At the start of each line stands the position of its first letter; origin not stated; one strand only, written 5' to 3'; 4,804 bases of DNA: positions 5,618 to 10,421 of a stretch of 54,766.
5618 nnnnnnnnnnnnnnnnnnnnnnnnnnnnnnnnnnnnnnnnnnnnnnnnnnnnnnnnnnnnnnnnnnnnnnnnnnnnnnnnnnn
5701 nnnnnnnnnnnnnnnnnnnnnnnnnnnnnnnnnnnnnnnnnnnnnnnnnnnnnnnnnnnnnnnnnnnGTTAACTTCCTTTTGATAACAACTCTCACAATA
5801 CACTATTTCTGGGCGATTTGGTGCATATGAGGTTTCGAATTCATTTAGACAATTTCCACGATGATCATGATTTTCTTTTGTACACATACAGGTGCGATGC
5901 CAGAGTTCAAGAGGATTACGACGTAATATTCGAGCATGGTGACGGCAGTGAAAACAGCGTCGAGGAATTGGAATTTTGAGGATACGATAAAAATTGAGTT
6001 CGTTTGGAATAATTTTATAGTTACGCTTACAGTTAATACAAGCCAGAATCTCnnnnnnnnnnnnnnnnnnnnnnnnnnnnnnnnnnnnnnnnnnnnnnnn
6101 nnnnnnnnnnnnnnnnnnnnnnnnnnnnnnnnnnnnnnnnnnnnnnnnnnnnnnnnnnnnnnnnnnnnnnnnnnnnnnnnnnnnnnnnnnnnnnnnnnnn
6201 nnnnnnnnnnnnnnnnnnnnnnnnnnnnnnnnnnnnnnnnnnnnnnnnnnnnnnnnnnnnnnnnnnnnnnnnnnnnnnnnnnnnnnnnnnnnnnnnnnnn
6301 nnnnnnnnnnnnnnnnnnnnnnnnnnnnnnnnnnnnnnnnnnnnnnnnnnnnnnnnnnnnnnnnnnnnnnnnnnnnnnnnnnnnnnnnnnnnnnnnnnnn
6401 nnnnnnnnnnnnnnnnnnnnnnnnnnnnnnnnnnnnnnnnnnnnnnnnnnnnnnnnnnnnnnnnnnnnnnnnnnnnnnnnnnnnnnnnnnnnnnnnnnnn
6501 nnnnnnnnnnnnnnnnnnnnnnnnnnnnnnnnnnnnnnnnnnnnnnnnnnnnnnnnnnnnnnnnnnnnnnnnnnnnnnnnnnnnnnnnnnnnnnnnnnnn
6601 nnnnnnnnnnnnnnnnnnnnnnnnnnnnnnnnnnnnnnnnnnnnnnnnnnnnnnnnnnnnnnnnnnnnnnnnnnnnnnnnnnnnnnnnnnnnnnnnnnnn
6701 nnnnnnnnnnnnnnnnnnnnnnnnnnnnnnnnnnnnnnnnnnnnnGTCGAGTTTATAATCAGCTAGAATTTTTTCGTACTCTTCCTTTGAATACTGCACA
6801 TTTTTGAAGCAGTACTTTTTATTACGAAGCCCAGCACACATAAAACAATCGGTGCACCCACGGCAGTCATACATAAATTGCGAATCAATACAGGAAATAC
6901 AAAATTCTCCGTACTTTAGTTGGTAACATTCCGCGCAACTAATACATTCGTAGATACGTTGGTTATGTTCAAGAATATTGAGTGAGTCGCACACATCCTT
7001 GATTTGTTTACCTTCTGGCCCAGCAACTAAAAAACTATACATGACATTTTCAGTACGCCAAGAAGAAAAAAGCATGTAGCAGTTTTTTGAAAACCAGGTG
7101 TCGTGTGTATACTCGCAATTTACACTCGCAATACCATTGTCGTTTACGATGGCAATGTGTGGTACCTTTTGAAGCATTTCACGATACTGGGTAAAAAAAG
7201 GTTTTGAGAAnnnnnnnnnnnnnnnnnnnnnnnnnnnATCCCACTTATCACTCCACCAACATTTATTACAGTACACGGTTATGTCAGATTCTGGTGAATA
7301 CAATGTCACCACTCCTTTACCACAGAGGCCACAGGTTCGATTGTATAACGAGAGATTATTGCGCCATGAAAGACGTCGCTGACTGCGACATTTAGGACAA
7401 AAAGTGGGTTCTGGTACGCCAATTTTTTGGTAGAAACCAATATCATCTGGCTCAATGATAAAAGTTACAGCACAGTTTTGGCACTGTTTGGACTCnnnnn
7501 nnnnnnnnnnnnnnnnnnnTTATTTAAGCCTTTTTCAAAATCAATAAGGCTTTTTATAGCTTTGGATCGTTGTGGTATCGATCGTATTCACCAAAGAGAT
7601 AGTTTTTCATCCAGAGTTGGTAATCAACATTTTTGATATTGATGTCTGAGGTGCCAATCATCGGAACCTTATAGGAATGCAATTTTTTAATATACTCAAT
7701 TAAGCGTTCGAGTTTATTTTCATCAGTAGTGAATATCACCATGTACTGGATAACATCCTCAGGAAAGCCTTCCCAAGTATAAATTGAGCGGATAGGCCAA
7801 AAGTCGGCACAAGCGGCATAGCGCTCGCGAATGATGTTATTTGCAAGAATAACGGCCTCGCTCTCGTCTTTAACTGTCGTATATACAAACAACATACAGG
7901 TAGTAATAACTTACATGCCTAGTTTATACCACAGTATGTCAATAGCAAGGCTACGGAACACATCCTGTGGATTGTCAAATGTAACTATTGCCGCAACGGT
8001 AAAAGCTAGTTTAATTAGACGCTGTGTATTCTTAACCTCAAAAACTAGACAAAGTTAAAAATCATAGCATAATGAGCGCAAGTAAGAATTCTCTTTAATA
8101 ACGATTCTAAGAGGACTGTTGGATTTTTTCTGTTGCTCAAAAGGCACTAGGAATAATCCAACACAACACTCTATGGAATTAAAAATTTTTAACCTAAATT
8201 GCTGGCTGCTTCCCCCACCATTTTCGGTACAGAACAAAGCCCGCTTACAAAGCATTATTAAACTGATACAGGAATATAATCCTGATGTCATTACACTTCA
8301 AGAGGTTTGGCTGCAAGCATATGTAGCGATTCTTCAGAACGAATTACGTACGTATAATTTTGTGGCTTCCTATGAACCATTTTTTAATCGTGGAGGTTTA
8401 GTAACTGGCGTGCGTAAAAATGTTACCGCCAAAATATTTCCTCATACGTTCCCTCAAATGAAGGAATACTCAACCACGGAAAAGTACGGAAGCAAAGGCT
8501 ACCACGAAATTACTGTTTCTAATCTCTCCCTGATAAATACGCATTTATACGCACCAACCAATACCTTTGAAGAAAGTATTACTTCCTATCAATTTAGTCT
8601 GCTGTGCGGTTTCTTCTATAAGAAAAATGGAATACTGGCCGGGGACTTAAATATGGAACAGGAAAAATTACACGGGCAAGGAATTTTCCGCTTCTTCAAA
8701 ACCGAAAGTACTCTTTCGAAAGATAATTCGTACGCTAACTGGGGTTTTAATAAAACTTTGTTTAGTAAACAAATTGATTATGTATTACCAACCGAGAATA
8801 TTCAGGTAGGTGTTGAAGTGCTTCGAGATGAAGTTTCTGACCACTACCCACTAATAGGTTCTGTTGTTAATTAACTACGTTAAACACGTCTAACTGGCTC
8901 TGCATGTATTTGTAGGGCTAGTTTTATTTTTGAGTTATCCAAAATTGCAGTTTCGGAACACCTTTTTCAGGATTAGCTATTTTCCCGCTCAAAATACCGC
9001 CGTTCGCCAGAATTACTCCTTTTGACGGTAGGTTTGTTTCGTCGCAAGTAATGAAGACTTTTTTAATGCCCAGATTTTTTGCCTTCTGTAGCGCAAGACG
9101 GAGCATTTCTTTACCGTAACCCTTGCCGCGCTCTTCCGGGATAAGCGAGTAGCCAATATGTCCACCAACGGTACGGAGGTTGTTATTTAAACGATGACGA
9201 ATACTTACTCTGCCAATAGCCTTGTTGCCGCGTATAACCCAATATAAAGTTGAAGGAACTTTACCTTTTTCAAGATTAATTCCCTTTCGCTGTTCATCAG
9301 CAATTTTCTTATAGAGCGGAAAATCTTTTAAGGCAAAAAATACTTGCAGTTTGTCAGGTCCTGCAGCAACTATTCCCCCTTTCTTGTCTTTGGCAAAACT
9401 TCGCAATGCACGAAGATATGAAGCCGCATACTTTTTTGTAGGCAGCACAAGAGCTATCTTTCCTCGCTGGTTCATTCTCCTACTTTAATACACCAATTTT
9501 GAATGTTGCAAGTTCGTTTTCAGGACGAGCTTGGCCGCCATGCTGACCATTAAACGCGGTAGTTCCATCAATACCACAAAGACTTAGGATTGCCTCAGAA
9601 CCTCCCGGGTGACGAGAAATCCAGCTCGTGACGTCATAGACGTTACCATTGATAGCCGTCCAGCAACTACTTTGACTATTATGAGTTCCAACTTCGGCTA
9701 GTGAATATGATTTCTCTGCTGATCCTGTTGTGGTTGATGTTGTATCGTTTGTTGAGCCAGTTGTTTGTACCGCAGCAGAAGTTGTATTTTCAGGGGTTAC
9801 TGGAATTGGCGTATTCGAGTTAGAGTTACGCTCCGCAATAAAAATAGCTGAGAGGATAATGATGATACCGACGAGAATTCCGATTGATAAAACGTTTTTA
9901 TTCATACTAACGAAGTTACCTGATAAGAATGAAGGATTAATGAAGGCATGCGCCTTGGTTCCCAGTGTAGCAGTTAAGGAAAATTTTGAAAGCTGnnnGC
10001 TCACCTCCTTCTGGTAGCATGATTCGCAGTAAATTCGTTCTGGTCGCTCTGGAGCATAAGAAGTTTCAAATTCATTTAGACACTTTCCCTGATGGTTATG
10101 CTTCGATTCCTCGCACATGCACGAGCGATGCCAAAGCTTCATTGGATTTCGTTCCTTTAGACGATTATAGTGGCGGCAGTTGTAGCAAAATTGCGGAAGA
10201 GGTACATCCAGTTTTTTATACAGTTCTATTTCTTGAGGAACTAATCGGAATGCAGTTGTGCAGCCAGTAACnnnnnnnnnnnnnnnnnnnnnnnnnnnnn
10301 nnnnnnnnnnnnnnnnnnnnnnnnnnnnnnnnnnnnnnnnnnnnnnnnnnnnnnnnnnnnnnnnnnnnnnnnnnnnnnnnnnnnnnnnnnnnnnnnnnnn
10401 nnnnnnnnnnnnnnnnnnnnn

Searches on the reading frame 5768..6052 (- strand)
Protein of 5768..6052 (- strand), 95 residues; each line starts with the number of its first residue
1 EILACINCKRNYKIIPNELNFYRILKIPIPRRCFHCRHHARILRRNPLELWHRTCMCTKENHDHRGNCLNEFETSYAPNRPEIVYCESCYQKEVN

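Call 6: search_protein_families(library=pfam, proteins=[window:5768-6052:-], max_evalue=10)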
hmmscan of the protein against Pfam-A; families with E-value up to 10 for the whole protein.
seq(95 aa): 1 family
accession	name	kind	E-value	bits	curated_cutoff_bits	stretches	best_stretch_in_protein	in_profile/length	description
PF23477.1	zf_Tbcl_2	-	0.019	15.1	27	1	68-93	11-36/37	Probable treble clef zinc finger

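Call 7: search_protein_families(library=ncbifam, proteins=[window:5768-6052:-], max_evalue=10)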
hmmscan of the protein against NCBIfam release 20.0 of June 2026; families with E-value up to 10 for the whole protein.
seq(95 aa): 1 family
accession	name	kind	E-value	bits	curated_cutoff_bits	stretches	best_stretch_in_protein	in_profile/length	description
TIGR04272.1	cxxc_cxxc_Mbark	domain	0.055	13.2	36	1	77-93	20-36/37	CxxC-x17-CxxC domain-containing protein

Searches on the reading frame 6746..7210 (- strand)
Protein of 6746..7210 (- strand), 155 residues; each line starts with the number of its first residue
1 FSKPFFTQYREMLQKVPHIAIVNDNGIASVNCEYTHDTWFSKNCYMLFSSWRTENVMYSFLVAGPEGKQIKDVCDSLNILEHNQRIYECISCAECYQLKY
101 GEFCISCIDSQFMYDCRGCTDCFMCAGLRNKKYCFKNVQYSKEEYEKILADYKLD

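Call 51: find_homologous_proteins(query=A2, max_evalue=0.001)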
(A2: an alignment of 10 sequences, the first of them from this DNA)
Query A2 (10 sequences) (155 aa, profile of the alignment): 389 proteins with E <= 0.001 among 1421 candidates; the best 120 are listed.
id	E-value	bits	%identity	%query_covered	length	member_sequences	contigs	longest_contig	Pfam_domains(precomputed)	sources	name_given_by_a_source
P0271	1.6e-56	208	29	89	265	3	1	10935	-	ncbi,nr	ncbi:MAG TPA: hypothetical protein VLF68_01640 [Candidatus Saccharimonadales bacterium]|nr:hypotheti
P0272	4.1e-55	204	30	92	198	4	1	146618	-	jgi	jgi:hypothetical protein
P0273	2.6e-54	201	42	73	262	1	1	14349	-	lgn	-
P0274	4.9e-54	200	33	49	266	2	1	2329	PF09606.16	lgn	-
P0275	6.6e-53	197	34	93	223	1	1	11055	-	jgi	jgi:hypothetical protein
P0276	3.7e-50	188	32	70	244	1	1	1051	-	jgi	-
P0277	1.5e-48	183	33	68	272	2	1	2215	-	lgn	-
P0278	1.8e-48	182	48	47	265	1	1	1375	-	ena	-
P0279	2.5e-48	182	41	46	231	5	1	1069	-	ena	-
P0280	3.6e-48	181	39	52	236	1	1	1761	-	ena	-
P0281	1.4e-47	179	45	96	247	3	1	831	-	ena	-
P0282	2.5e-47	179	35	80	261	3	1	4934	-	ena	-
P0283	2.7e-46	175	32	92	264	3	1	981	-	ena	-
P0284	1.0e-45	173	39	43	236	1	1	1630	-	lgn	-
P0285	2.7e-44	169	29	85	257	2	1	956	-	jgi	-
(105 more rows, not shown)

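Call 66: find_encoding_contigs(protein=P0271, flank=4000, max_places=2)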
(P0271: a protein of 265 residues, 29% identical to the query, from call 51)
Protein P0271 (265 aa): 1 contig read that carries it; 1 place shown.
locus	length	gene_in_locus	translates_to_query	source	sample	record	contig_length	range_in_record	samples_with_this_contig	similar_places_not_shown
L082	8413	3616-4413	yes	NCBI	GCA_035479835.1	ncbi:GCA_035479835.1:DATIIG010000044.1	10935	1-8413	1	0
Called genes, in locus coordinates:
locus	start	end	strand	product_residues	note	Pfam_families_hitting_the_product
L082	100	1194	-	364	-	-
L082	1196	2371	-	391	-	PF26314:MptA_B_family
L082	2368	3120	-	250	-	PF00535:Glycos_transf_2, PF10111:Glyco_tranf_2_2 (weak)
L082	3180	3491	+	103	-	PF13451:zf_Tbcl, PF23477:zf_Tbcl_2 (faint)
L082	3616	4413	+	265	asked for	-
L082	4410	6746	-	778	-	PF26449:DUF8128, PF01935:DUF87, PF10412:TrwB_AAD_bind (weak)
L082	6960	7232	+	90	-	PF01541:GIY-YIG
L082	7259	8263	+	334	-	PF00890:FAD_binding_2 (faint), PF03486:HI0933_like (faint), PF07992:Pyr_redox_2, PF13738:Pyr_redox_3, PF00070:Pyr_redox (weak)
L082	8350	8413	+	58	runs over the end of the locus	PF20106:DUF6496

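Call 70: search_protein_families(library=pfam, proteins=[L082:3493-4413:+, L082:4410-6746:-], max_evalue=0.01)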
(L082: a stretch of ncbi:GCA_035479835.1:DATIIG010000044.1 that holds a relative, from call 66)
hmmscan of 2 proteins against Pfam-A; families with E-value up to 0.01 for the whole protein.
L082:3493-4413:+ (306 aa): 0 families

L082:4410-6746:- (778 aa): 4 families
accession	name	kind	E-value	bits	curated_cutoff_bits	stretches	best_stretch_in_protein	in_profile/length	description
PF01935.23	DUF87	-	2.1e-08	35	23.2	1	363-577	23-203/220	Helicase HerA, central domain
PF10412.15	TrwB_AAD_bind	-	7.7e-07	28.8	20.5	1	363-655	15-288/387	Type IV secretion-system coupling protein DNA-binding domain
PF12696.13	TraG-D_C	-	0.00012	22.5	22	1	614-677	2-68/126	TraM recognition site of TraD and TraG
PF13401.12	AAA_22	-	0.0059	17.4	27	0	362-387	4-29/130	AAA domain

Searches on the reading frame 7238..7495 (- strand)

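Call 6: search_protein_families(library=pfam, proteins=[window:7238-7495:-], max_evalue=10)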
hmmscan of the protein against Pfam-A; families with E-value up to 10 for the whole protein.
seq(86 aa): 10 families
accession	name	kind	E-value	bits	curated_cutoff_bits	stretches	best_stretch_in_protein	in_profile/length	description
PF23477.1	zf_Tbcl_2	-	0.00073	19.6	27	1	51-81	4-34/37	Probable treble clef zinc finger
PF13451.12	zf_Tbcl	-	0.001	19.4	24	1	4-41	6-44/48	Probable treble clef domain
PF09723.15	Zn_ribbon_8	-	0.017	15.6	34.4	1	4-39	7-35/41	Zinc ribbon domain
PF18912.6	DZR_2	-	0.15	12.4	27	1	29-79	20-55/56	Double zinc ribbon domain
PF12773.13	DZR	-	0.22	12.1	27.3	0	3-45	13-39/45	Double zinc ribbon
PF08271.17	Zn_Ribbon_TF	-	1.3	9.1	29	1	32-59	2-26/43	TFIIB zinc-binding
PF14205.11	Cys_rich_KTR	-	1.8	8.9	25.5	1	30-40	27-37/54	Cysteine-rich KTR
PF03804.19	DUF325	-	2.2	8.5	28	1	32-63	84-115/137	Viral proteins of unknown function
PF01155.25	HypA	-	3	8.3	28.9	1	4-40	72-96/112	Hydrogenase/urease nickel incorporation, metallochaperone, hypA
PF13717.11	Zn_ribbon_4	-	3.7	8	30.3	0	33-42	5-14/36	zinc-ribbon domain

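Call 7: search_protein_families(library=ncbifam, proteins=[window:7238-7495:-], max_evalue=10)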
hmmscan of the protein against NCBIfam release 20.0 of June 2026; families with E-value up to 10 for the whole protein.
seq(86 aa): 6 families
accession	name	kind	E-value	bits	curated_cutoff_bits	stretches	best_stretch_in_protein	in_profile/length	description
TIGR04272.1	cxxc_cxxc_Mbark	domain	0.0033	17.1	36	1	50-80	3-33/37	CxxC-x17-CxxC domain-containing protein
TIGR02605.1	CxxC_CxxC_SSSS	subfamily_domain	0.036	14.1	31.3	1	23-40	19-39/52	FmdB family zinc ribbon protein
NF041259.1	mono_DmmA_fam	domain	0.058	13.7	60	1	4-47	25-68/101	dimethylamine monooxygenase subunit DmmA family protein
TIGR02098.1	MJ0042_CXXC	domain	0.41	10.4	20.9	1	4-21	4-21/38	MJ0042-type zinc finger domain-containing protein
NF047723.1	TransFacS4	equivalog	2.2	8.8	120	1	32-59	62-87/90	transcription factor S4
NF011482.0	PRK14892.1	equivalog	4.6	7.2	109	1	54-81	23-50/101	putative transcription elongation factor Elf1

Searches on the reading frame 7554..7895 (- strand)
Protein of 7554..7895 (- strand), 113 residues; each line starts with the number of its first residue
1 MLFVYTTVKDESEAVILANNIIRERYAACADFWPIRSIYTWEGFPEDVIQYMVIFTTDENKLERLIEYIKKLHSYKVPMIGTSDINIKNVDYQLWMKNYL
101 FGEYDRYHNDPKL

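Call 31: search_protein_families(library=pfam, proteins=[window:7554-7895:-], max_evalue=0.001)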
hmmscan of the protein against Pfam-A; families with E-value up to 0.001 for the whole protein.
window:7554-7895:- (113 aa): 1 family
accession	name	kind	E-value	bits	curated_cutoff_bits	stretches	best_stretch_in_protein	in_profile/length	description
PF03091.20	CutA1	-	1.8e-22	79.4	22.4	1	3-98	2-98/99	CutA1 divalent ion tolerance protein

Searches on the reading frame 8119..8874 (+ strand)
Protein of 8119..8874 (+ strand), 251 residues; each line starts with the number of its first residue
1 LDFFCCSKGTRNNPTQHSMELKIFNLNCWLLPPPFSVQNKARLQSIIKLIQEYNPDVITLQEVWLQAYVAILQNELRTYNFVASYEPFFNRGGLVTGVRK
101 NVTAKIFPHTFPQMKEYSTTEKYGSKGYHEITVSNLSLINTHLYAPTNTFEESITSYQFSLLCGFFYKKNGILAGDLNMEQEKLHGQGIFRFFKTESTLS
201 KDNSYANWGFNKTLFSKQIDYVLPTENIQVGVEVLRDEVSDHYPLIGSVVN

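Call 31: search_protein_families(library=pfam, proteins=[window:8119-8874:+], max_evalue=0.001)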
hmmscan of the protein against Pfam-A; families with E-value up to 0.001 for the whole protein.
window:8119-8874:+ (251 aa): 1 family
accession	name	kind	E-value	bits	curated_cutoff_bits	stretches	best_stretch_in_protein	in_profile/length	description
PF03372.29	Exo_endo_phos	-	4.7e-15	56.4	24.5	1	27-242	4-225/225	Endonuclease/Exonuclease/phosphatase family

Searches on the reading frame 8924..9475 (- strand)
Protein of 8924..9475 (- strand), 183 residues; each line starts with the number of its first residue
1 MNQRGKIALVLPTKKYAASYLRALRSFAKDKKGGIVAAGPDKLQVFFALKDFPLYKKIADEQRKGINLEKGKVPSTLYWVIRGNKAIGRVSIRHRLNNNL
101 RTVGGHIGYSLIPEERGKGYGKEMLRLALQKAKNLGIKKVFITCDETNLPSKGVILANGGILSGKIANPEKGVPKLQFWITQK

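Call 31: search_protein_families(library=pfam, proteins=[window:8924-9475:-], max_evalue=0.001)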
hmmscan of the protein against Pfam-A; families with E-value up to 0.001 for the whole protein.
window:8924-9475:- (183 aa): 3 families
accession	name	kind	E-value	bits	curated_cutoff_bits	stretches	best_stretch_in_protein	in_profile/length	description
PF13302.13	Acetyltransf_3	-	1.2e-14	55.7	25.4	1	60-159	35-136/138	Acetyltransferase (GNAT) domain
PF00583.31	Acetyltransf_1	-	1.9e-11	44.7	20.7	1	71-154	29-110/116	Acetyltransferase (GNAT) family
PF13508.13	Acetyltransf_7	-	0.00018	22.2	27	1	76-142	3-66/84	Acetyltransferase (GNAT) domain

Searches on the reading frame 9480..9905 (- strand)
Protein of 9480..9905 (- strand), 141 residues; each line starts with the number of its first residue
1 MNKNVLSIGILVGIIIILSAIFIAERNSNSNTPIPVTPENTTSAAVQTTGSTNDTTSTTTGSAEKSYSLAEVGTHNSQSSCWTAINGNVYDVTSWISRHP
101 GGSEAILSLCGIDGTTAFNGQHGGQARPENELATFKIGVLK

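Call 31: search_protein_families(library=pfam, proteins=[window:9480-9905:-], max_evalue=0.001)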
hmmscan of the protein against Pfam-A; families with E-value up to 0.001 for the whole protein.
window:9480-9905:- (141 aa): 1 family
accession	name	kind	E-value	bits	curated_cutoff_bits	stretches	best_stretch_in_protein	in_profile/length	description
PF00173.33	Cyt-b5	-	6.3e-21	74.6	23.7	1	69-140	2-73/74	Cytochrome b5-like Heme/Steroid binding domain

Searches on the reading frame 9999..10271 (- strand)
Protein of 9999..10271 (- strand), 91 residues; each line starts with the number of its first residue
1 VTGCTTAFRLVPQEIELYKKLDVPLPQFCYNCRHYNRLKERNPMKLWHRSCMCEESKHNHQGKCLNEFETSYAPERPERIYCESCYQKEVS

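Call 6: search_protein_families(library=pfam, proteins=[window:9999-10271:-], max_evalue=10)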
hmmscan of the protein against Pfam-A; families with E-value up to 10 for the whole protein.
seq(91 aa): 3 families
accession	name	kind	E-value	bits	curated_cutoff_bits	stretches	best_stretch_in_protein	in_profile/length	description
PF23477.1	zf_Tbcl_2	-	0.05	13.7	27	1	64-89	11-36/37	Probable treble clef zinc finger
PF00412.28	LIM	-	0.12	13.1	22.9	1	29-89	1-57/58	LIM domain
PF23546.1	Zn_ribbon_TOP3B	-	3.3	7.9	27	1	74-87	20-33/40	DNA topoisomerase 3-beta zinc ribbon domain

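Call 7: search_protein_families(library=ncbifam, proteins=[window:9999-10271:-], max_evalue=10)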
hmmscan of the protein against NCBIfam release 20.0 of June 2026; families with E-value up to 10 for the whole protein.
seq(91 aa): 0 families
